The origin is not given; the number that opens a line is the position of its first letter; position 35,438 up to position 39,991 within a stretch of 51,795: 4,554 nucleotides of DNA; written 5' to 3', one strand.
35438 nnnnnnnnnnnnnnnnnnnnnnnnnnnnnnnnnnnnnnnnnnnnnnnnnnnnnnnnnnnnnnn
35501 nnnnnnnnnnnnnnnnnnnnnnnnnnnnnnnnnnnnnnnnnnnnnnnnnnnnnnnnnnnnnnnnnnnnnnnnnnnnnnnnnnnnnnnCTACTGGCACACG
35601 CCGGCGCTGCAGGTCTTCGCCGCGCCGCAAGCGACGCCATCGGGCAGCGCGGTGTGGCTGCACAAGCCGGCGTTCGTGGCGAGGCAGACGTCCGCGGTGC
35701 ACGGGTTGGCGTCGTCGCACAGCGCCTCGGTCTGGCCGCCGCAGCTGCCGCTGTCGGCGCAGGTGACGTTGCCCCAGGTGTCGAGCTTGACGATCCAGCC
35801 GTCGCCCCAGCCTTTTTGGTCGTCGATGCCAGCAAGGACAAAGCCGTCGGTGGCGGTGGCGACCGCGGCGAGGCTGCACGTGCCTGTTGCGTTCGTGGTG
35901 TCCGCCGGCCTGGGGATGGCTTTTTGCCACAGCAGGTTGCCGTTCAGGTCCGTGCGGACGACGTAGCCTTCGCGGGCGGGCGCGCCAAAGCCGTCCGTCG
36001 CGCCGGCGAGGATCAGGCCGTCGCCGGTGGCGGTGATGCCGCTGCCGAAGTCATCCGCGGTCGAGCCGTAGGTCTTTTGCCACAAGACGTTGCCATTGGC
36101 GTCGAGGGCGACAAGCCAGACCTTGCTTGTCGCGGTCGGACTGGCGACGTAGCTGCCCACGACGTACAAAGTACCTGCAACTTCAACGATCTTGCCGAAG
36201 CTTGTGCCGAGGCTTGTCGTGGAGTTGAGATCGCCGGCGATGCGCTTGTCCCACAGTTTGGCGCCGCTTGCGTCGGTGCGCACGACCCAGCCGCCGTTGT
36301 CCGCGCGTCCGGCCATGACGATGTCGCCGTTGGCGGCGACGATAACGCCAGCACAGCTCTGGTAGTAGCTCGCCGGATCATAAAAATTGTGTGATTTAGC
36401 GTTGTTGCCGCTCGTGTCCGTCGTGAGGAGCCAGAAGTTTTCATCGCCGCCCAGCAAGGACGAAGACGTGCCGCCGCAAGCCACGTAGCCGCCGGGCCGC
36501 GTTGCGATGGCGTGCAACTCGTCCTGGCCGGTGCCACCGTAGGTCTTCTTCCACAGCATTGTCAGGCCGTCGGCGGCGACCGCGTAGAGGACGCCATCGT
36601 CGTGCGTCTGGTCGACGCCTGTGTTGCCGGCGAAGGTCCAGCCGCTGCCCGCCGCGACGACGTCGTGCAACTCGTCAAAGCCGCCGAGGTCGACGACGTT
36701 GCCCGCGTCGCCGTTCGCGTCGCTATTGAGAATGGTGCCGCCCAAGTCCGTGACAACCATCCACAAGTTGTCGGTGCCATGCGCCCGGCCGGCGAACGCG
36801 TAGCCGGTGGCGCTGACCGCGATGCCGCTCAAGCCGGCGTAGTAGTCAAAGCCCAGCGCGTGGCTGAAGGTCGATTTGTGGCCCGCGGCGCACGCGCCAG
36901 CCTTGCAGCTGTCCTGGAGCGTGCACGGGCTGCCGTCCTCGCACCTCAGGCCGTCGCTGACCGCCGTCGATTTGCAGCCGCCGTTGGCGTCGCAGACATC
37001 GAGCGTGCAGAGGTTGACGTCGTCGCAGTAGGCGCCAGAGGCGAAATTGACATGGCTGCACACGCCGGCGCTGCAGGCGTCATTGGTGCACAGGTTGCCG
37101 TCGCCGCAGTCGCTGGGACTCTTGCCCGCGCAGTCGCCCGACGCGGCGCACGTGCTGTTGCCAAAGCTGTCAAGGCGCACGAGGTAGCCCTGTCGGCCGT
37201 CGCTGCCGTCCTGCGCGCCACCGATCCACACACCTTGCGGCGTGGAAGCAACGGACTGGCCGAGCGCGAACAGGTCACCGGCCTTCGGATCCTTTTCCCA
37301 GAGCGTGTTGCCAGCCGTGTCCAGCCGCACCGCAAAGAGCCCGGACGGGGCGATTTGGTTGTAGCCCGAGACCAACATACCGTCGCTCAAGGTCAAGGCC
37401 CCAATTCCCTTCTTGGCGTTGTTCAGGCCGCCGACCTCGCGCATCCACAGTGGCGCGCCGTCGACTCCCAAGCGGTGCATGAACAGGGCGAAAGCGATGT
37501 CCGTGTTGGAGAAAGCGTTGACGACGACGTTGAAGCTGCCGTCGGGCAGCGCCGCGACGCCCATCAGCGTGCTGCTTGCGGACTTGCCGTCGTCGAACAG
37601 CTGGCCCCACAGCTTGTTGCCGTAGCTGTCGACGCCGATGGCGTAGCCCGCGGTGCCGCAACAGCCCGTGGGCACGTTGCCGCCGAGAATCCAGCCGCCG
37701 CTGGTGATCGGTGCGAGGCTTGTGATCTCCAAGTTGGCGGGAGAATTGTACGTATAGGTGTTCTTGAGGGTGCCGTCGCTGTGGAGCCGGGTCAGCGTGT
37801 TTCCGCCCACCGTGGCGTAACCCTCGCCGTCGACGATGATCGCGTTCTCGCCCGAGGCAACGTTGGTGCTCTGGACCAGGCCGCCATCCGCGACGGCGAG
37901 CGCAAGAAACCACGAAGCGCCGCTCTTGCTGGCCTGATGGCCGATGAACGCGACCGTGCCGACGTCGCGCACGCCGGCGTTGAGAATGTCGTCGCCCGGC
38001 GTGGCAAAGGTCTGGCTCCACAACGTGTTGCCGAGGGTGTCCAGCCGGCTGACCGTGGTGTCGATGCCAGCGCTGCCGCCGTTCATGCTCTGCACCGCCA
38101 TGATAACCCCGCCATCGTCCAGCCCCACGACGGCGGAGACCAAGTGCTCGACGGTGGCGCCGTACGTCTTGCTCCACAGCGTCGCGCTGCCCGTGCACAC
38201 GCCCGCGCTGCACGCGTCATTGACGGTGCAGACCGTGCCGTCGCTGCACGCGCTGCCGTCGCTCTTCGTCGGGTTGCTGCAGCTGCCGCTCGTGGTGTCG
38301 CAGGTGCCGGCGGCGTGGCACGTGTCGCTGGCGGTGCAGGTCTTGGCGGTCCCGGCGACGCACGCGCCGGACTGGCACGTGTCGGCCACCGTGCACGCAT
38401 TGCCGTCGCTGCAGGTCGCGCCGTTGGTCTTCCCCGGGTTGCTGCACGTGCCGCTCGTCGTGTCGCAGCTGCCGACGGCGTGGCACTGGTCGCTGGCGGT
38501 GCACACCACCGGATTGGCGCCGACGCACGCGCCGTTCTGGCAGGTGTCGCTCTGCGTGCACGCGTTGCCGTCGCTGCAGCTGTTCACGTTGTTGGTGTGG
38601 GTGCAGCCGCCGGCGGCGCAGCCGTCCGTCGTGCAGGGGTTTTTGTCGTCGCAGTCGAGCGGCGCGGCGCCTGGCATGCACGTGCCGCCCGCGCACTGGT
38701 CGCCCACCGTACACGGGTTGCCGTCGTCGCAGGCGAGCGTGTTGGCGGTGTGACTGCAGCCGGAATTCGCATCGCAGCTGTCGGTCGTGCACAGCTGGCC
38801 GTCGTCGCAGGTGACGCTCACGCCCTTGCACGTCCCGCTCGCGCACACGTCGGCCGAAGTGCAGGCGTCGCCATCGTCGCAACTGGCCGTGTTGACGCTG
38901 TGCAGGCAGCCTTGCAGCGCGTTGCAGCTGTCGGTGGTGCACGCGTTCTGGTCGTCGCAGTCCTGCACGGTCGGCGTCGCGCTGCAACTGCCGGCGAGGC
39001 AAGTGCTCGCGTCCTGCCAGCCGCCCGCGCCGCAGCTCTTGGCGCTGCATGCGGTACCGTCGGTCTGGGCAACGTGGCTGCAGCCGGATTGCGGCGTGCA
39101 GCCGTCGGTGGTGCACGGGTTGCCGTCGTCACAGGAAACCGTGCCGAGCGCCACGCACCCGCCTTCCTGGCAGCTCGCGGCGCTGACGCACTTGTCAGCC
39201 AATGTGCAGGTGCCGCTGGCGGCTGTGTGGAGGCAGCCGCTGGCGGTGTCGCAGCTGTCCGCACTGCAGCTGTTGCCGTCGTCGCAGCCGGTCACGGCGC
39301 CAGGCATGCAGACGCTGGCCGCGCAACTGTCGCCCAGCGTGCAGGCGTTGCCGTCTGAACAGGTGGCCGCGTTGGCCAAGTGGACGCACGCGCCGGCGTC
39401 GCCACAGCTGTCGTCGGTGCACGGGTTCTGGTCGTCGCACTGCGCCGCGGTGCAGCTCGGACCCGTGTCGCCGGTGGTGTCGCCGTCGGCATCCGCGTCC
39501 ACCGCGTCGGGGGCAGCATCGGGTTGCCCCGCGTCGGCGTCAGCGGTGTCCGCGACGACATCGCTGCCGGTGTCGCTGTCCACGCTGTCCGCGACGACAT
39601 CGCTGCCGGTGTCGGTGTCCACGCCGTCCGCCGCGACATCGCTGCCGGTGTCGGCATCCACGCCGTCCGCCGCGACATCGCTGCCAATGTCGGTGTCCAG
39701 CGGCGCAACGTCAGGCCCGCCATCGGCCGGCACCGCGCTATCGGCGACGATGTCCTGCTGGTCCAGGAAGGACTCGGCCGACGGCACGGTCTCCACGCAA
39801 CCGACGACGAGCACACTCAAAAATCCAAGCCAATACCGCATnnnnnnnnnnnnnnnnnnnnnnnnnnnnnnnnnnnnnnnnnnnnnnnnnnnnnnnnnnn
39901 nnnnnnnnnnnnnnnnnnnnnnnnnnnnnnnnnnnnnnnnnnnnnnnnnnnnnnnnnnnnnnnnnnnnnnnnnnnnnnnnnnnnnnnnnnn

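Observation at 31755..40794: LysR-centred locus of two giant Cys-rich 'slime-mold-type' repeat lipoproteins plus a TPR/Pro-rich partner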

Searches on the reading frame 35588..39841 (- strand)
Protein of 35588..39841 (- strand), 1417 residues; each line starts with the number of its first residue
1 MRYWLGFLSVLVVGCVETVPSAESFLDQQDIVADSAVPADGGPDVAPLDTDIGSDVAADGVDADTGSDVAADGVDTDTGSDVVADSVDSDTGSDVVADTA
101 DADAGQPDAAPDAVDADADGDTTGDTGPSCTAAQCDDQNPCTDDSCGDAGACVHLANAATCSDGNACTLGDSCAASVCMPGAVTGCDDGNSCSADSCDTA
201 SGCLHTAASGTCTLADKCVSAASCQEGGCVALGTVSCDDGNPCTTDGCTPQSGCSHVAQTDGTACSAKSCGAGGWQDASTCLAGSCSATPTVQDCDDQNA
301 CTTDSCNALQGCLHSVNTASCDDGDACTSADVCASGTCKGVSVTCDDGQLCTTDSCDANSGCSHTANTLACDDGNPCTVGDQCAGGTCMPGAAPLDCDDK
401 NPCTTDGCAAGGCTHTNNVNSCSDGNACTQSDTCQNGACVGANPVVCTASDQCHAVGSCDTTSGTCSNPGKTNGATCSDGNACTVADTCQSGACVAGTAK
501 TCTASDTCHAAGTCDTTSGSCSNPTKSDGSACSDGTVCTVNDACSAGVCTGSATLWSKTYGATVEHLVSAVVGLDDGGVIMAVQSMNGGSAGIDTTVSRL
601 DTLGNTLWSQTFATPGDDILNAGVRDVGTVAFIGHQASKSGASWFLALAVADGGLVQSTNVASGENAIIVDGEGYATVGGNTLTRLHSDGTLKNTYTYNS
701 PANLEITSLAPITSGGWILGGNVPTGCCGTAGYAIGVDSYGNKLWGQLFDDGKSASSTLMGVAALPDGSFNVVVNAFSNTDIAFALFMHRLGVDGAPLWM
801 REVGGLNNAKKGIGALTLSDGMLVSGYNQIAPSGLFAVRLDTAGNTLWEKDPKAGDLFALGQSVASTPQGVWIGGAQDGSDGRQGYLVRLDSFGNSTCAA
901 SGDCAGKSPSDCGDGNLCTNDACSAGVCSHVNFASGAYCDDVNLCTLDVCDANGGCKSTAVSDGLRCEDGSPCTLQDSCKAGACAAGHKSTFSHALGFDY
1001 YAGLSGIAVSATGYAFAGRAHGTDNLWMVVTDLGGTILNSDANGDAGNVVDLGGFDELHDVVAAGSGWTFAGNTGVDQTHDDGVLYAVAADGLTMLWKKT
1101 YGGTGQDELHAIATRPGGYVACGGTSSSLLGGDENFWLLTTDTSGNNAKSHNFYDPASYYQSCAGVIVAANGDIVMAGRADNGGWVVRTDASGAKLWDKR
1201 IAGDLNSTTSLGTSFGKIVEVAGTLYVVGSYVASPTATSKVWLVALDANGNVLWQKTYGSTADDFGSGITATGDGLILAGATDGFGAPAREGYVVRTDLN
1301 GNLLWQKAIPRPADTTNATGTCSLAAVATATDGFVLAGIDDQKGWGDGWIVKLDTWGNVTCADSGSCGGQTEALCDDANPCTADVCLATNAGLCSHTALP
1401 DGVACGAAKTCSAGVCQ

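Call 7: search_protein_families(library=pfam, proteins=[window:35588-39841:-], max_evalue=0.01)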
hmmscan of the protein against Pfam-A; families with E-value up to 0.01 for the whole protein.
window:35588-39841:- (1417 aa): 1 family
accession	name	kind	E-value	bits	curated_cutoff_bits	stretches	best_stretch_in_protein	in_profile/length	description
PF00526.23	Dicty_CTDC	-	1.8e-24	85.6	27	8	294-315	1-22/24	Dictyostelium (slime mold) repeat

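Call 8: search_protein_families(library=ncbifam, proteins=[window:35588-39841:-], max_evalue=0.01)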
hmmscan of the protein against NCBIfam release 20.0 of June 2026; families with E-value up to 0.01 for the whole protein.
window:35588-39841:- (1417 aa): 1 family
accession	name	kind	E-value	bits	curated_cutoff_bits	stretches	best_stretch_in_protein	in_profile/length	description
NF047494.1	Lepto_SBBP_lipo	equivalog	4.7e-06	25.5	400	1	1194-1321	115-250/466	SBBP repeat beta-propeller lipoprotein, LipL53 family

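Call 38: search_solved_structures(query=window:35588-39841:-, max_evalue=1, show_alignments=1)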
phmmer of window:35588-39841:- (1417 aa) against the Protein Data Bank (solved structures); distinct sequences matched with E-value up to 1: 5.
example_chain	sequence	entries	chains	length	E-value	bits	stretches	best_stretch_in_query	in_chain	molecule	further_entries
7fh6_A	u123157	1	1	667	1.3e-06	29.3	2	1183-1356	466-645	CylK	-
7ron_A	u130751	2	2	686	1.5e-06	29.2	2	1183-1356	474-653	CylK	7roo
7fh7_A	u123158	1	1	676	1.6e-06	29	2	1183-1356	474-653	CylK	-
7fh8_A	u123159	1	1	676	1.9e-06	28.8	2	1182-1356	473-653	CylK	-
7r81_h2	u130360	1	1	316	0.011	16.3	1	1080-1182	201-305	Guanine nucleotide-binding protein subunit beta-like protein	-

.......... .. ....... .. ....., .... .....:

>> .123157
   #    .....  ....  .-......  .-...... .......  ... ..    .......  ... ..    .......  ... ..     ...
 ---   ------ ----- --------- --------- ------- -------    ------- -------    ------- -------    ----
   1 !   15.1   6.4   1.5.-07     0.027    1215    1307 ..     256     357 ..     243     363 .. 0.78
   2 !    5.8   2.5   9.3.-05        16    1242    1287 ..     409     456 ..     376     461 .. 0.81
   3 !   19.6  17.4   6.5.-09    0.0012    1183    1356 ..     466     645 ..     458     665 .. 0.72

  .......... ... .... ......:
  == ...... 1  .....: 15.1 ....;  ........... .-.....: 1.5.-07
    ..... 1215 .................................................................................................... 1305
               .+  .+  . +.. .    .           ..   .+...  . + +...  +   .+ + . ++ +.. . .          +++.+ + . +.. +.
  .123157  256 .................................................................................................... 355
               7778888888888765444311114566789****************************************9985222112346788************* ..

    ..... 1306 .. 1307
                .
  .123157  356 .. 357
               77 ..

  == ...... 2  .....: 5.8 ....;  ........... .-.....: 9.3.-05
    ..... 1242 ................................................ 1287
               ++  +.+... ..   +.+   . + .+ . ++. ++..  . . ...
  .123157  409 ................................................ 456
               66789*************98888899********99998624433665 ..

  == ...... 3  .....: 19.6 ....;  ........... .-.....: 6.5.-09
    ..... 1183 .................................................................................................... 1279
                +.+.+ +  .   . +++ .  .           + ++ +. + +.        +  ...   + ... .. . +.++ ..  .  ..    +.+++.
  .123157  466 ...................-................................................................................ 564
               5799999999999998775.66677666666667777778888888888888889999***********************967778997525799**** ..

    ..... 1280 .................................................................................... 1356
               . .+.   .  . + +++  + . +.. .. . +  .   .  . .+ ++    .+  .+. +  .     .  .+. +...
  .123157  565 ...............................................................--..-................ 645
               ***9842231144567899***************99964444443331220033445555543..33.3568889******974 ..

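Call 70: search_protein_families(library=ncbifam, proteins=[window:35588-39841:-], max_evalue=10)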
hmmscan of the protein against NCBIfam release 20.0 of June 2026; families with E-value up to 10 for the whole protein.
window:35588-39841:- (1417 aa): 2 families
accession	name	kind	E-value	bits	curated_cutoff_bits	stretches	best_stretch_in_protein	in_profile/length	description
NF047494.1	Lepto_SBBP_lipo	equivalog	4.7e-06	25.5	400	2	1194-1321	115-250/466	SBBP repeat beta-propeller lipoprotein, LipL53 family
NF007931.0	PRK10646.1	equivalog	0.086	12.8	246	1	1204-1253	10-59/153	tRNA (adenosine(37)-N6)-threonylcarbamoyltransferase complex ATPase subunit type 1 TsaE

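Call 76: search_protein_families(library=padloc, proteins=[window:35588-39841:-], max_evalue=0.001)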
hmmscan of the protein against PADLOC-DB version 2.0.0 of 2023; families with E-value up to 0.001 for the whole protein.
window:35588-39841:- (1417 aa): 0 families

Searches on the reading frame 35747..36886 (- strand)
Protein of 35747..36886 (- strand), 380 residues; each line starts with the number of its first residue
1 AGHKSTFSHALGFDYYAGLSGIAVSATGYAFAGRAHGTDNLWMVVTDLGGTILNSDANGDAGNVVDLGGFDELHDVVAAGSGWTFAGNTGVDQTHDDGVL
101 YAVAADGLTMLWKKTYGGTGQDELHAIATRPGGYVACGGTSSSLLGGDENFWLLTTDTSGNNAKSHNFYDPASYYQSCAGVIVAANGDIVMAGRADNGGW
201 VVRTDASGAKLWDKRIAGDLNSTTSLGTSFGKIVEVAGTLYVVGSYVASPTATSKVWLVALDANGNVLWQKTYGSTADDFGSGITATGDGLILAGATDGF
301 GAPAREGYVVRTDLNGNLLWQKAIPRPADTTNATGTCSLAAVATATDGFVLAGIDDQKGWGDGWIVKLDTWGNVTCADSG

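Call 36: find_homologous_proteins(query=window:35747-36886:-, max_evalue=0.001)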
Query seq(380 aa) (380 aa): 276 proteins with E <= 0.001 among 8000 candidates; the best 120 are listed.
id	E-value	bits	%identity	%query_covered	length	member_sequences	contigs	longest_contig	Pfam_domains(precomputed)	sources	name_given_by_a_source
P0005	2.8e-231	786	93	100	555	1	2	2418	-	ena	-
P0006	4.2e-108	380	53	100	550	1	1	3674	PF00526.24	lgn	-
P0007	8.5e-45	172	35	56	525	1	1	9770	PF18962.8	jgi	jgi:hypothetical protein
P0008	2.3e-44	170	33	73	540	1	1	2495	PF13360.14,PF18962.8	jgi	jgi:hypothetical protein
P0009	8.8e-44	168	30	71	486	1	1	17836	PF17164.11,PF18962.8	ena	-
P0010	2.2e-41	161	32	69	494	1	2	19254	PF18962.8,PF13860.13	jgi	-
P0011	8.3e-39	152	35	70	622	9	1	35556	PF18998.7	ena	-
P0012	2.8e-38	150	37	56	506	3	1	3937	PF26094.1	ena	-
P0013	2.9e-35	140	31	69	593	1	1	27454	PF22073.3,PF15780.12,PF00635.33,PF18962.8,PF13860.13,PF12371.15,PF22544.3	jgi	jgi:hypothetical protein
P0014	8.0e-35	139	31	69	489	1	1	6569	-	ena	-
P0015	4.1e-34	137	30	77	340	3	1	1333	PF26094.1,PF17164.11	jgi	jgi:uncharacterized delta-60 repeat protein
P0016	6.0e-34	136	30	56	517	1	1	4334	PF18962.8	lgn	-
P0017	8.7e-34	136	31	70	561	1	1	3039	-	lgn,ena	-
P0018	9.9e-34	135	33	70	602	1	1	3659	PF18962.8,PF18911.7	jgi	-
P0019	1.7e-33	135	32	69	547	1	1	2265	PF22888.2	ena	-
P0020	3.5e-33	134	34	71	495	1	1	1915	PF17164.11,PF18998.7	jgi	jgi:stress response protein SCP2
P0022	6.2e-32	129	30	69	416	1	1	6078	PF17164.11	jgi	jgi:uncharacterized delta-60 repeat protein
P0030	1.6e-29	122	28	72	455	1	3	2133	PF13360.14,PF17164.11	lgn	-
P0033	3.1e-29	121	29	69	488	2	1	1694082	PF13360.14,PF17164.11,PF09238.17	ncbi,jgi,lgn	jgi:uncharacterized delta-60 repeat protein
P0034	6.6e-29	119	30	69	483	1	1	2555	PF17164.11,PF18962.8,PF13860.13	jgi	jgi:hypothetical protein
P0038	1.8e-28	118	31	69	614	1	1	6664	PF26094.1,PF17164.11,PF18962.8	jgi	jgi:hypothetical protein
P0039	8.1e-28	116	30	73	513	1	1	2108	PF26094.1,PF17164.11,PF18962.8,PF13860.13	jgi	jgi:hypothetical protein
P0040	9.3e-28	116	29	71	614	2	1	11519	PF17164.11,PF26696.1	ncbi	-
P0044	2.4e-27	114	26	76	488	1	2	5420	PF17164.11,PF18962.8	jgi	-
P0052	5.7e-26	110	26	70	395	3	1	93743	PF17164.11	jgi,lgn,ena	-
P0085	2.4e-22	98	31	52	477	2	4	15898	PF17164.11,PF18962.8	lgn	-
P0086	2.5e-22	98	32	67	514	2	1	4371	PF17164.11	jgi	-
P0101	1.5e-21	95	28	68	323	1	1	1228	PF17164.11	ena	-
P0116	3.4e-20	91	29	56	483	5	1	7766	PF17164.11,PF18962.8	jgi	jgi:hypothetical protein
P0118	5.1e-20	90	25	86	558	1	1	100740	PF13360.14,PF17164.11,PF17963.8,PF17892.8,PF17803.8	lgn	-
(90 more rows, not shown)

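Call 42: find_encoding_contigs(protein=P0006, flank=10000, max_places=4)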
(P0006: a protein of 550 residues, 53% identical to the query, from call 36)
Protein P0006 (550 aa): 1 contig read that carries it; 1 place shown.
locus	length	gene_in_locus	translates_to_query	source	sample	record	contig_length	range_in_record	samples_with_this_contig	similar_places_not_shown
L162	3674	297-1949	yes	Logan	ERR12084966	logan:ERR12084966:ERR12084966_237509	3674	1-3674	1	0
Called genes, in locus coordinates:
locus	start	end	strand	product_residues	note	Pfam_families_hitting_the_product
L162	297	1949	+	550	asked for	PF00526:Dicty_CTDC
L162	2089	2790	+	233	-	PF03466:LysR_substrate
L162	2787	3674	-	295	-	?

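Call 43: find_encoding_contigs(protein=P0005, flank=10000, max_places=4)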
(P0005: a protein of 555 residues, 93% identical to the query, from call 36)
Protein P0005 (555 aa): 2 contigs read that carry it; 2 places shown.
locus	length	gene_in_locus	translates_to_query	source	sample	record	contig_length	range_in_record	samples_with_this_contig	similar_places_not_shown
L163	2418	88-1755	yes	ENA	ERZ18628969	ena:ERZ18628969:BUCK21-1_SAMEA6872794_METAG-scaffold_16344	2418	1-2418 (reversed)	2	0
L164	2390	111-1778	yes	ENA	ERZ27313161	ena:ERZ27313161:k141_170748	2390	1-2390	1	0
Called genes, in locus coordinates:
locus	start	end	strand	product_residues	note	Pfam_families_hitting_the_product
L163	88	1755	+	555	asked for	-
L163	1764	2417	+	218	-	?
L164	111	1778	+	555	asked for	-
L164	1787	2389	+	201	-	?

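Call 52: search_protein_families(library=pfam, proteins=[window:35747-36886:-], max_evalue=10)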
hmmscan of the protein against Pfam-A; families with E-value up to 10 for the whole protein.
seq(380 aa): 1 family
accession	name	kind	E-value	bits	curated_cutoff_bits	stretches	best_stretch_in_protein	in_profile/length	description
PF13964.12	Kelch_6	-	0.31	11.6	25.3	0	231-258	5-32/50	Kelch motif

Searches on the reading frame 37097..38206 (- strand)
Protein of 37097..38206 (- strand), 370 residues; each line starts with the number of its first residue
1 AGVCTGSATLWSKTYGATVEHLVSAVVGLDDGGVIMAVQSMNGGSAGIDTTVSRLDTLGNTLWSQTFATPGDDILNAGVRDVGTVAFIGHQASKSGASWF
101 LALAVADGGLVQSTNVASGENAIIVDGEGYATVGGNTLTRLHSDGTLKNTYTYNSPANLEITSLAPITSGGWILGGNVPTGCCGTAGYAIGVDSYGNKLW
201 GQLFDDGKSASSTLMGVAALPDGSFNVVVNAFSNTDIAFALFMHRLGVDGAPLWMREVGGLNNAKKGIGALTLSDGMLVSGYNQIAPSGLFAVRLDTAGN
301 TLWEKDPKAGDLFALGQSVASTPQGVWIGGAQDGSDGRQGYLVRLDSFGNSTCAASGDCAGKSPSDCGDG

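Call 52: search_protein_families(library=pfam, proteins=[window:37097-38206:-], max_evalue=10)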
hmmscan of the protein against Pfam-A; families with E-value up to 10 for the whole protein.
seq(370 aa): 1 family
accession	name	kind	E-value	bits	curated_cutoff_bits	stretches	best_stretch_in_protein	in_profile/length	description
PF17164.10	DUF5122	-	0.58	10.9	27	1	123-147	6-32/36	Domain of unknown function (DUF5122) beta-propeller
